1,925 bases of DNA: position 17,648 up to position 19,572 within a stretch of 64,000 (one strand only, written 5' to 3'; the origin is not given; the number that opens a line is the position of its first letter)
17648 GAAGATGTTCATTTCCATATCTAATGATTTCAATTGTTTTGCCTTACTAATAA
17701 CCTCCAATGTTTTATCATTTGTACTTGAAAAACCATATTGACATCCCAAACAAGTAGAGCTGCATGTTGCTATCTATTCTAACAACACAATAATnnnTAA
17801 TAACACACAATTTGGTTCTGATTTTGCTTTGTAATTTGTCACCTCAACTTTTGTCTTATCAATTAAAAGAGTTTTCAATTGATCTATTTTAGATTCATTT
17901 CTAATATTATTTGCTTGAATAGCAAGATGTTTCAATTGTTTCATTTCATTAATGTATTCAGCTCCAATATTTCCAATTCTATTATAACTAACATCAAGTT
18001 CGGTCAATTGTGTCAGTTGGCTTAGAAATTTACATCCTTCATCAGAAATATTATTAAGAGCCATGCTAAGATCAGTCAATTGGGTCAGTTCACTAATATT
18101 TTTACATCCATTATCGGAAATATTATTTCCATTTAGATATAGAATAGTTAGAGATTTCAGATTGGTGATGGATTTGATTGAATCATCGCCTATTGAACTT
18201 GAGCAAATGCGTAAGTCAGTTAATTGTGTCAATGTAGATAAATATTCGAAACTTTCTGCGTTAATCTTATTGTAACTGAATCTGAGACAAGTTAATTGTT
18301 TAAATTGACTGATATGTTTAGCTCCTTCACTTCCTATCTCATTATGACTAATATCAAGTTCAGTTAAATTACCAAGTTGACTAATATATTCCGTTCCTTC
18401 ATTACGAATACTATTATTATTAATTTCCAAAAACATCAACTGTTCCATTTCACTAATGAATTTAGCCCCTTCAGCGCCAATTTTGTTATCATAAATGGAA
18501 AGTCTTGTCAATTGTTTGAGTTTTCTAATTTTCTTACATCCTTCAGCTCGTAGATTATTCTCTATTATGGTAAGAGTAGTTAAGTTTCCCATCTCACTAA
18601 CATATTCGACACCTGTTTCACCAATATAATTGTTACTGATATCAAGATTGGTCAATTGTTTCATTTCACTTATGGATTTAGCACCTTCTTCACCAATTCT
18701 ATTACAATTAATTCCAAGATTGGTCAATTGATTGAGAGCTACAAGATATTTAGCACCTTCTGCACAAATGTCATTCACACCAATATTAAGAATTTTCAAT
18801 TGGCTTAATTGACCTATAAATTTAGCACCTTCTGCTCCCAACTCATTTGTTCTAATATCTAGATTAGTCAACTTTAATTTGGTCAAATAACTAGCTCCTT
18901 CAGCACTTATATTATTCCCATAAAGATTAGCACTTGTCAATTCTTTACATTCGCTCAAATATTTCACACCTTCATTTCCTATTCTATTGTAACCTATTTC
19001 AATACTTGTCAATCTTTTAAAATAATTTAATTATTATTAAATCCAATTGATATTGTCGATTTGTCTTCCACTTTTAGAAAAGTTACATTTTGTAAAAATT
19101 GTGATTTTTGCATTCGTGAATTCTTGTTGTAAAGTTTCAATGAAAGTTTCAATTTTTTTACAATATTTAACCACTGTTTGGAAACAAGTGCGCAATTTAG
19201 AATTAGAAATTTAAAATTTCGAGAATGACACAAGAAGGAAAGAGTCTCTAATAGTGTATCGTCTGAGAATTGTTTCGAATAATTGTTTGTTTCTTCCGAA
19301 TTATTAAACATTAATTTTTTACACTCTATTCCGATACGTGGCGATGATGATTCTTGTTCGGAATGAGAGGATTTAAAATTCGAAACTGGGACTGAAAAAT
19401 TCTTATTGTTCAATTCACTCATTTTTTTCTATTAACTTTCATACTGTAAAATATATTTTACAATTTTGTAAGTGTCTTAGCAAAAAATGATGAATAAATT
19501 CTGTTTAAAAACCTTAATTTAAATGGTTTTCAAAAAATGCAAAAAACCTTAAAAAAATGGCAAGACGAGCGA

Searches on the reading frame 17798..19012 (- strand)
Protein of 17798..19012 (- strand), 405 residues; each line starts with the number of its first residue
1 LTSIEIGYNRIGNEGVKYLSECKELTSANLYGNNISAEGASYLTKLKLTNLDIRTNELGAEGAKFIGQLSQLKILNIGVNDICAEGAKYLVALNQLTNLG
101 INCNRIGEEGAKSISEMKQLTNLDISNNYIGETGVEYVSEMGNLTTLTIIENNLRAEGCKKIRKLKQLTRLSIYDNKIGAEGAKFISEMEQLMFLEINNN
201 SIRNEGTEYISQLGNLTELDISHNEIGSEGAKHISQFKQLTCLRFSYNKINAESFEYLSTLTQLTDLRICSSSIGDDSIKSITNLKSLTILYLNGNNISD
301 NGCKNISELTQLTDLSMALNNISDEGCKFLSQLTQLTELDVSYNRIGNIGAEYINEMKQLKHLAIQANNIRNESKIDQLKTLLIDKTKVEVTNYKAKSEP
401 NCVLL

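Call 3: search_protein_families(library=pfam, proteins=[window:17798-19012:-], max_evalue=1)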
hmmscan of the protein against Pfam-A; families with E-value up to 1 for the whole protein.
window:17798-19012:- (405 aa): 10 families
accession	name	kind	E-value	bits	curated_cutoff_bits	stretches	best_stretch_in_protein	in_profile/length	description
PF13516.12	LRR_6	-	1.3e-39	131.5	23.4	7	215-234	4-23/24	Leucine Rich repeat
PF23598.1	LRR_14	-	2.7e-29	102.5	40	3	48-246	72-271/353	Leucine-rich repeat region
PF13855.12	LRR_8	-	3e-27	94.6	27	6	191-250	2-61/61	Leucine rich repeat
PF12799.13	LRR_4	-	1e-22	80.1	27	7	334-376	1-39/44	Leucine Rich repeats (2 copies)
PF00560.39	LRR_1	-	6.9e-14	49.5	20.6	0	215-234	1-20/23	Leucine Rich Repeat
PF25013.1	LRR_Zer-1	-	3.5e-11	43.9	27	3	140-231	6-103/137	Zer-1-like, Leucine-rich repeats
PF14580.12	LRR_9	-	1.4e-07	31.7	30.5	2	39-172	12-143/175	Leucine-rich repeat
PF23952.1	LRR_EndoS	-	0.0017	19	27.9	1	278-368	34-116/116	Endo-beta-N-acetylglucosaminidase EndoS LRR domain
PF24758.1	LRR_At5g56370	-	0.0036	17.4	27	0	216-282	13-81/227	FBD-associated F-box protein At5g56370, LRR repeats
PF17358.7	DUF5384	-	0.055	14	25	1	359-399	52-92/145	Family of unknown function (DUF5384)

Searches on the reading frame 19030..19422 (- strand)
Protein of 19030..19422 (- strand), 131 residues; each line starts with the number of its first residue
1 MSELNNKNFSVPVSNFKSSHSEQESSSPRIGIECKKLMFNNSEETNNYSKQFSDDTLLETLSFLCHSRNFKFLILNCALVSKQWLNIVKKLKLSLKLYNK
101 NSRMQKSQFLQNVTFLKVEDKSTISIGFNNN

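Call 3: search_protein_families(library=pfam, proteins=[window:19030-19422:-], max_evalue=1)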
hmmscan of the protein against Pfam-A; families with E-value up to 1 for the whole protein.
window:19030-19422:- (131 aa): 3 families
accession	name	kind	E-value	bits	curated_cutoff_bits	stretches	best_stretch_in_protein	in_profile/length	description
PF00646.38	F-box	-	0.0021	18.3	20.5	1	53-93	5-40/43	F-box domain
PF04709.17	AMH_N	-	0.01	15.3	23.4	1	38-118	91-172/390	Anti-Mullerian hormone, N terminal region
PF12937.12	F-box-like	-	0.058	13.6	24.3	1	57-90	9-37/47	F-box-like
